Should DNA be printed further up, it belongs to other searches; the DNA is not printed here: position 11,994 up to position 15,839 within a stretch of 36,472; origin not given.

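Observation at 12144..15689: Actinobacterial-type carboxylic acid reductase (A-PCP-R) embedded in a Gram-negative TonB-receptor/MFS/AraC module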

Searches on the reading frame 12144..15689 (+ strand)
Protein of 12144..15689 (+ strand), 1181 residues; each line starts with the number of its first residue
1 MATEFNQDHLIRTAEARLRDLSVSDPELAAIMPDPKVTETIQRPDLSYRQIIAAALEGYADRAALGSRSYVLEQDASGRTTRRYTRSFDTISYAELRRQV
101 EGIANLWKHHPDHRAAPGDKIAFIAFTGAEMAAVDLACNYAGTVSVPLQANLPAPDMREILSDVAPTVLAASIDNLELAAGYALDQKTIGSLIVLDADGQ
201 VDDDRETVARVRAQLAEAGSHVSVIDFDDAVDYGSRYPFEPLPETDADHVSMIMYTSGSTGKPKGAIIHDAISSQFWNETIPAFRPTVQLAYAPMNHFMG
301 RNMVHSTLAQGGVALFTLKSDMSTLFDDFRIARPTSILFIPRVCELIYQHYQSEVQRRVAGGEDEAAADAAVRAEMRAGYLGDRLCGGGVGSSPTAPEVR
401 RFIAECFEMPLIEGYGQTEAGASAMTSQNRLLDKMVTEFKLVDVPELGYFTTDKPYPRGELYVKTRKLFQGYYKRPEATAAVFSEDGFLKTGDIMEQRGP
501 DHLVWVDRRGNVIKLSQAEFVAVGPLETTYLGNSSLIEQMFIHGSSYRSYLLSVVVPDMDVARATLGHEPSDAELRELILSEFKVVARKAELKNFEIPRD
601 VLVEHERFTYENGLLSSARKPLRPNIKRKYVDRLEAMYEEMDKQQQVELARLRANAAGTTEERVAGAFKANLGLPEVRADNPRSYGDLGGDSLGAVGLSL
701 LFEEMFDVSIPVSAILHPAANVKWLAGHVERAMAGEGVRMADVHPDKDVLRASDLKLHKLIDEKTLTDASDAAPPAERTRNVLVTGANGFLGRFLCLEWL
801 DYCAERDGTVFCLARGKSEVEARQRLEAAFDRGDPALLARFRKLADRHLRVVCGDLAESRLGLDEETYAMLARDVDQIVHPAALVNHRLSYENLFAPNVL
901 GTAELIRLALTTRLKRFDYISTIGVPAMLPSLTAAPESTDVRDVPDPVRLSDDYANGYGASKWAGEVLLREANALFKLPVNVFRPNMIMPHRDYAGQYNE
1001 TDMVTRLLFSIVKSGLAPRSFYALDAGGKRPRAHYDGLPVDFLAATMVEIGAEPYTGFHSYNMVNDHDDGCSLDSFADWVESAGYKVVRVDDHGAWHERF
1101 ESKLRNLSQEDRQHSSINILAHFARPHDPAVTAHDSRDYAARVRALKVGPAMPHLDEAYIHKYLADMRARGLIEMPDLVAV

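Call 3: search_protein_families(library=pfam, proteins=[window:12144-15689:+])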
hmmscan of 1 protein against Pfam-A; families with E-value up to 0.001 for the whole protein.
window:12144-15689:+ (1181 aa): 4 families
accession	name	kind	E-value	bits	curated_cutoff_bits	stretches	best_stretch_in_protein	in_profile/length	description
PF07993.18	NAD_binding_4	-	8.4e-56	189.4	20.1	1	784-1047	1-258/258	Male sterility protein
PF00501.34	AMP-binding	-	4.8e-48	164.3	29.9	1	86-473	16-384/384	AMP-binding enzyme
PF01370.27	Epimerase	-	1.9e-12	47.6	20.9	1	782-995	1-177/240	NAD dependent epimerase/dehydratase family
PF00550.31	PP-binding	-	2.7e-06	28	20.8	1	663-729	2-67/67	Phosphopantetheine attachment site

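Call 4: search_protein_families(library=ncbifam, proteins=[window:12144-15689:+])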
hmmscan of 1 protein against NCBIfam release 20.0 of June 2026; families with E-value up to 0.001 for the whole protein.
window:12144-15689:+ (1181 aa): 80 families (the best 25 are shown)
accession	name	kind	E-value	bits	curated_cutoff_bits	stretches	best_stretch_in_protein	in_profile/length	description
NF041592.1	carboxyl_red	equivalog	0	1323.3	1300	1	16-1173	2-1160/1160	carboxylic acid reductase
TIGR01746.1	Thioester-redct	subfamily_domain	4.6e-75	253.2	213.35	1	781-1172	1-370/371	thioester reductase domain-containing protein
NF038078.1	NRPS_MxcG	equivalog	9.4e-51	172.3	2300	1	641-1174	956-1440/1442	myxochelin non-ribosomal peptide synthetase MxcG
TIGR03443.1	alpha_am_amid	equivalog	4.2e-39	133.8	1030.1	1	655-1125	844-1300/1390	L-aminoadipate-semialdehyde dehydrogenase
NF004837.0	PRK06187.1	subfamily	2.7e-35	121.6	476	2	85-353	28-280/531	long-chain-fatty-acid--CoA ligase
NF006572.0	PRK09088.1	equivalog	2.3e-26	92.6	696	2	236-528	128-406/491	acyl-CoA synthetase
TIGR01733.1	AA-adenyl-dom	subfamily_domain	4e-26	91.8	317.4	1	92-515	1-384/409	amino acid adenylation domain-containing protein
NF006181.0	PRK08314.1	subfamily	1.9e-22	79.3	705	2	89-315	48-275/563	long-chain-fatty-acid--CoA ligase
TIGR01923.1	menE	equivalog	1.1e-20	73.9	330.15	2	404-518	244-356/442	o-succinylbenzoate--CoA ligase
NF047350.1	aureusi_NRPS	equivalog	1.7e-20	71.6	2500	1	756-933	2006-2166/2373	aureusimine non-ribosomal peptide synthetase AusA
NF004511.1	PRK05852.1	equivalog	3.3e-19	68.9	650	1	89-514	25-409/505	FadD7 family fatty acid--CoA ligase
NF052269.1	Staph_lig_FadD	equivalog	4.3e-19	68.2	650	2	391-545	273-427/499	long-chain-fatty-acid--CoA ligase FadD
NF006182.0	PRK08316.1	subfamily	6.7e-19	67.8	663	2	90-342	36-269/523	fatty acyl-CoA synthetase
NF009232.0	PRK12582.1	subfamily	7.6e-19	67.4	777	2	410-573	379-541/624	acyl-CoA synthetase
NF005801.1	PRK07656.1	equivalog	7.8e-18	64.4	657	2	90-273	26-189/500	FadD3 family acyl-CoA ligase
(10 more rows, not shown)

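Call 8: find_homologous_proteins(query=window:12144-15686:+, max_evalue=1e-50)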
Query window:12144-15686:+ (1181 aa): 3479 proteins with E <= 1e-50 among 8000 candidates; the best 120 are listed.
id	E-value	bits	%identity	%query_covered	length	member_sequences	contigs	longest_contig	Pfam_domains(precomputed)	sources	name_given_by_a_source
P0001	0.0e+0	2678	100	100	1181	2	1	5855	PF00550.32,PF00501.35,PF07993.19,PF01370.28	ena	-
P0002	0.0e+0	2234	82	100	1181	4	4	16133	PF00550.32,PF00501.35,PF07993.19,PF01370.28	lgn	-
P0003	0.0e+0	2196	81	100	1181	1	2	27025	PF00550.32,PF00501.35,PF07993.19,PF01370.28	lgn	-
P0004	0.0e+0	2067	77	100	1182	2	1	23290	PF00550.32,PF00501.35,PF07993.19,PF01370.28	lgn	-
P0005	0.0e+0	2063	76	100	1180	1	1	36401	PF00550.32,PF00501.35,PF07993.19,PF01370.28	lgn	-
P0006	0.0e+0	1990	74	100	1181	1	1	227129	PF00550.32,PF00501.35,PF07993.19,PF01370.28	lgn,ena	-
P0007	0.0e+0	1942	72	100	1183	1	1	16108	PF00550.32,PF00501.35,PF07993.19,PF01370.28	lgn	-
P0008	0.0e+0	1917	70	100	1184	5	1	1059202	PF00550.32,PF00501.35,PF07993.19,PF01370.28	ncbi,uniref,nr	ncbi:carboxylic acid reductase (plasmid) [Sphingobium sp. SJ10-10]|uniref:carboxylic acid reductase 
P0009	0.0e+0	1915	71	99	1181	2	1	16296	PF00550.32,PF00501.35,PF07993.19,PF01370.28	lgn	-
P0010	0.0e+0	1912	71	100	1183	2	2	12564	PF00550.32,PF00501.35,PF07993.19,PF01370.28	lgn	-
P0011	0.0e+0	1886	71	100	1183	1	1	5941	PF00501.35,PF07993.19,PF01370.28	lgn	-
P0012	0.0e+0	1871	71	98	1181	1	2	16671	PF00550.32,PF00501.35,PF07993.19,PF01370.28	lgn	-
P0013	0.0e+0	1869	69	100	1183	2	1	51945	PF00550.32,PF00501.35,PF07993.19,PF01370.28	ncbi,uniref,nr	ncbi:carboxylic acid reductase [Sphingobium sp.]|uniref:carboxylic acid reductase n=1 Tax=Sphingobiu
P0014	0.0e+0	1869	71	98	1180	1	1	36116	PF00501.35,PF07993.19,PF01370.28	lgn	-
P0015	0.0e+0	1866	70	100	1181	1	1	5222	PF00550.32,PF00501.35,PF07993.19,PF01370.28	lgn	-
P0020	0.0e+0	1835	69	99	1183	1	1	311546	PF00550.32,PF00501.35,PF07993.19,PF01370.28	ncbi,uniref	ncbi:carboxylic acid reductase [Rhizorhabdus argentea]|uniref:carboxylic acid reductase n=1 Tax=Rhiz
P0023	0.0e+0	1795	68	99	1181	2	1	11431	PF00550.32,PF00501.35,PF07993.19,PF01370.28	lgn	-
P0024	0.0e+0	1644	63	100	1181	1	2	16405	PF00550.32,PF00501.35,PF07993.19,PF01370.28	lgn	-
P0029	0.0e+0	1562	60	100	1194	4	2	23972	PF00550.32,PF00501.35,PF07993.19,PF01370.28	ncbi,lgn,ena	-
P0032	0.0e+0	1495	59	98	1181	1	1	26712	PF00550.32,PF00501.35,PF07993.19,PF01370.28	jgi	jgi:fatty acid CoA ligase FadD9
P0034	0.0e+0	1483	59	98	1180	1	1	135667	PF00550.32,PF00501.35,PF07993.19,PF01370.28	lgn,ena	-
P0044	0.0e+0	1416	56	99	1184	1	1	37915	PF00550.32,PF00501.35,PF07993.19,PF01370.28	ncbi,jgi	jgi:fatty acid CoA ligase FadD9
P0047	0.0e+0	1394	54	100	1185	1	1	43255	PF00550.32,PF00501.35,PF07993.19,PF01370.28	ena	-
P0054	0.0e+0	1370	54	98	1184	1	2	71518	PF00550.32,PF00501.35,PF07993.19,PF01370.28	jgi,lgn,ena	-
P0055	0.0e+0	1369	54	98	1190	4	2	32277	PF00550.32,PF00501.35,PF07993.19,PF01370.28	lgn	-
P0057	0.0e+0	1368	54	98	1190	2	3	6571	PF00550.32,PF00501.35,PF07993.19,PF01370.28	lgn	-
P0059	0.0e+0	1365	54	98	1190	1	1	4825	PF00550.32,PF00501.35,PF07993.19,PF01370.28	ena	-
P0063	0.0e+0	1356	53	98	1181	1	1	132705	PF00550.32,PF00501.35,PF07993.19,PF01370.28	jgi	jgi:fatty acid CoA ligase FadD9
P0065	0.0e+0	1351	53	98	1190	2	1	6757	PF00550.32,PF00501.35,PF07993.19,PF01370.28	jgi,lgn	-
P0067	0.0e+0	1350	55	98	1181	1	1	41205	PF00550.32,PF00501.35,PF07993.19,PF01370.28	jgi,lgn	-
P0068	0.0e+0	1345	53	99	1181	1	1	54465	PF00550.32,PF00501.35,PF07993.19,PF01370.28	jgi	jgi:fatty acid CoA ligase FadD9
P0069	0.0e+0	1345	54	98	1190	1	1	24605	PF00550.32,PF00501.35,PF07993.19,PF01370.28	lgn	-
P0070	0.0e+0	1344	53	98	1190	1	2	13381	PF00550.32,PF00501.35,PF07993.19,PF01370.28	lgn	-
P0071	0.0e+0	1344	54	98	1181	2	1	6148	PF00550.32,PF00501.35,PF07993.19,PF01370.28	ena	-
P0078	0.0e+0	1312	52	99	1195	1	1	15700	PF00550.32,PF00501.35,PF07993.19,PF01370.28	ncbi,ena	-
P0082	0.0e+0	1300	52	98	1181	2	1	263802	PF00550.32,PF00501.35,PF07993.19,PF01370.28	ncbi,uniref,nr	ncbi:thioester reductase domain-containing protein [Phialemonium atrogriseum]|uniref:Thioester reduc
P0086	0.0e+0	1263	51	98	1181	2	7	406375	PF00550.32,PF00501.35,PF07993.19,PF01370.28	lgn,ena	-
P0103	0.0e+0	1190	48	98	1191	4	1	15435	PF00550.32,PF00501.35,PF07993.19,PF01370.28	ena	-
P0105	0.0e+0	1187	49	98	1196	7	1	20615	PF00550.32,PF00501.35,PF07993.19,PF01370.28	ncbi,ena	-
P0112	0.0e+0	1172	47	98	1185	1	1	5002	PF00550.32,PF00501.35,PF07993.19,PF01370.28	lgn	-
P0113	0.0e+0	1172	48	99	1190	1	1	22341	PF00550.32,PF00501.35,PF07993.19,PF01370.28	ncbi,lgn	ncbi:MAG TPA: carboxylic acid reductase [Aldersonia sp.]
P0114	0.0e+0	1170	47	99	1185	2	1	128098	PF16363.12,PF00550.32,PF00501.35,PF07993.19,PF01370.28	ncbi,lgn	-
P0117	0.0e+0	1164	47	99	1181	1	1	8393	PF00550.32,PF00501.35,PF07993.19,PF01370.28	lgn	-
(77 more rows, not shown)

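Call 9: search_solved_structures(query=window:12144-15686:+, max_evalue=1e-10)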
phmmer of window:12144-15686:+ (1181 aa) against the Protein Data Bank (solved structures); distinct sequences matched with E-value up to 1e-10: 34.
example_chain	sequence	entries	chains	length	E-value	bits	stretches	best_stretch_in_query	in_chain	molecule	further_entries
5msc_A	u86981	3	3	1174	5.5e-301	1004.5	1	15-1169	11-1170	Carboxylic acid reductase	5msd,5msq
5msp_A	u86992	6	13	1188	7.5e-294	980.9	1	17-1173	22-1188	Thioester reductase domain-containing protein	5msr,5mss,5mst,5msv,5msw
5mso_A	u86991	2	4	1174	4.5e-286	955.2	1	14-1173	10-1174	Carboxylic acid reductase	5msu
6oz1_A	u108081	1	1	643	3.9e-152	511.6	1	15-639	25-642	Oxidoreductase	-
4dqv_A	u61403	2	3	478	2.7e-108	366.5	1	736-1172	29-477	PROBABLE PEPTIDE SYNTHETASE NRP (PEPTIDE SYNTHASE) | Peptide synthetase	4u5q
4u7w_A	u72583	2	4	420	1.3e-41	145.6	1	771-1177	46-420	MxaA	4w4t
8v1x_A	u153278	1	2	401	1.3e-32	115.8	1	770-1096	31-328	Type I polyketide synthase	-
8wev_A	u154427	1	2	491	3.9e-19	71.2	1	245-519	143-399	Feruloyl-CoA Synthetase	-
8weu_A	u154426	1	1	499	4.3e-19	71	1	245-519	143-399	Fatty-acyl-CoA synthase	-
9x2c_A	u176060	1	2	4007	4e-15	57.9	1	777-989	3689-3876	PKS-NRPS hybrid synthetase psoA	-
9x29_A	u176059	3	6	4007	4.8e-15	57.6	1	685-989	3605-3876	PKS-NRPS hybrid synthetase psoA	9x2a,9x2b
2d1q_A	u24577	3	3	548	9.5e-15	56.6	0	389-536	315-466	Luciferin 4-monooxygenase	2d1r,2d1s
2d1t_A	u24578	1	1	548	2.2e-14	55.4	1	246-536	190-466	Luciferin 4-monooxygenase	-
4g37_A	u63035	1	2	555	1.1e-13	53.2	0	390-533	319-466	Luciferin 4-monooxygenase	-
3r44_A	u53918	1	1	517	2.8e-13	51.8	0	210-539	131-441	fatty acyl CoA synthetase FADD13 (FATTY-ACYL-CoA SYNTHETASE)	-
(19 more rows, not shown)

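Call 11: find_related_loci(query=window:12144-15686:+, collection=genome_contigs, flank=10000)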
Query window:12144-15686:+ (1181 aa) in genome_contigs; peptide patterns used: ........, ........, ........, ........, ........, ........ (x = any residue, [..] = any of these).
24 stretches matched a pattern; 12 encode a relative of the query (tblastn E <= 1e-3); 12 distinct loci.
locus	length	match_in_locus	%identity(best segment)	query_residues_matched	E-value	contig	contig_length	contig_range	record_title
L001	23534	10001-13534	77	1-1177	0e+0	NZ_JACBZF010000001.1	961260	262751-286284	Novosphingobium marinum strain DSM 29043 Ga0373347_01, whole genome shotgun sequence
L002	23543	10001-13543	70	1-1180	0e+0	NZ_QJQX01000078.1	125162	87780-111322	Sphingobium lactosutens strain xwAA3 426, whole genome shotgun sequence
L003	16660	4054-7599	69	1-1174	0e+0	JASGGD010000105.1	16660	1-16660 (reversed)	MAG: Novosphingobium sp. isolate 5H190 JMF-2111-06-0005.hyb.bin.190_104, whole genome shotgun sequence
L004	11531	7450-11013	62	1-1181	0e+0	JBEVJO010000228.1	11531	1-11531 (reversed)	MAG: Caulobacterales bacterium isolate T4R1BO.metabat2.228 T4R1BO.metabat2.228_k133_7229695, whole genome shotgun sequen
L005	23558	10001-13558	62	1-1180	0e+0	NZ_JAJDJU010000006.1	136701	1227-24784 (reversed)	Acidocella sp. KAb 2-4 K2-4_contig_6, whole genome shotgun sequence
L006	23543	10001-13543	69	1-1179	0e+0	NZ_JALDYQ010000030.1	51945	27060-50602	MAG: Sphingobium sp. isolate MCT-ROC-40 NODE_221_length_51945_cov_7.391463, whole genome shotgun sequence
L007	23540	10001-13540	57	1-1173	0e+0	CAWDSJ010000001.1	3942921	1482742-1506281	MAG: uncultured Alphaproteobacteria bacterium isolate MFD03726.bin.1.54 genome assembly, contig: contig_45759, whole gen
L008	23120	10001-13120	76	1-1040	0e+0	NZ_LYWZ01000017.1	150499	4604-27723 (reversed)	Croceicoccus mobilis strain Ery22 Ery22_C17, whole genome shotgun sequence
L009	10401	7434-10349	55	10-974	0e+0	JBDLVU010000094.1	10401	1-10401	MAG: Pseudomonadota bacterium isolate littlewolfcreek_2019_sw_WHONDRS-S19S_0078_F_bin.21 scaffold_1148, whole genome sho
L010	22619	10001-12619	68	284-1176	0e+0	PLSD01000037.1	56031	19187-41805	MAG: Acetobacteraceae bacterium isolate bog_937 73.20120700_S1D.55_contig_8712, whole genome shotgun sequence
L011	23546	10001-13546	61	1-1176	0e+0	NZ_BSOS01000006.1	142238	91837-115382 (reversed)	Acidocella aquatica strain NBRC 112502 sequence006, whole genome shotgun sequence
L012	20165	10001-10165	44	459-513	1e-5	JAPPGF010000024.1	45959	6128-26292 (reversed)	MAG: Gemmatimonadota bacterium isolate RHO1_bin_49 NODE_1657_length_45959_cov_77.043526, whole genome shotgun sequence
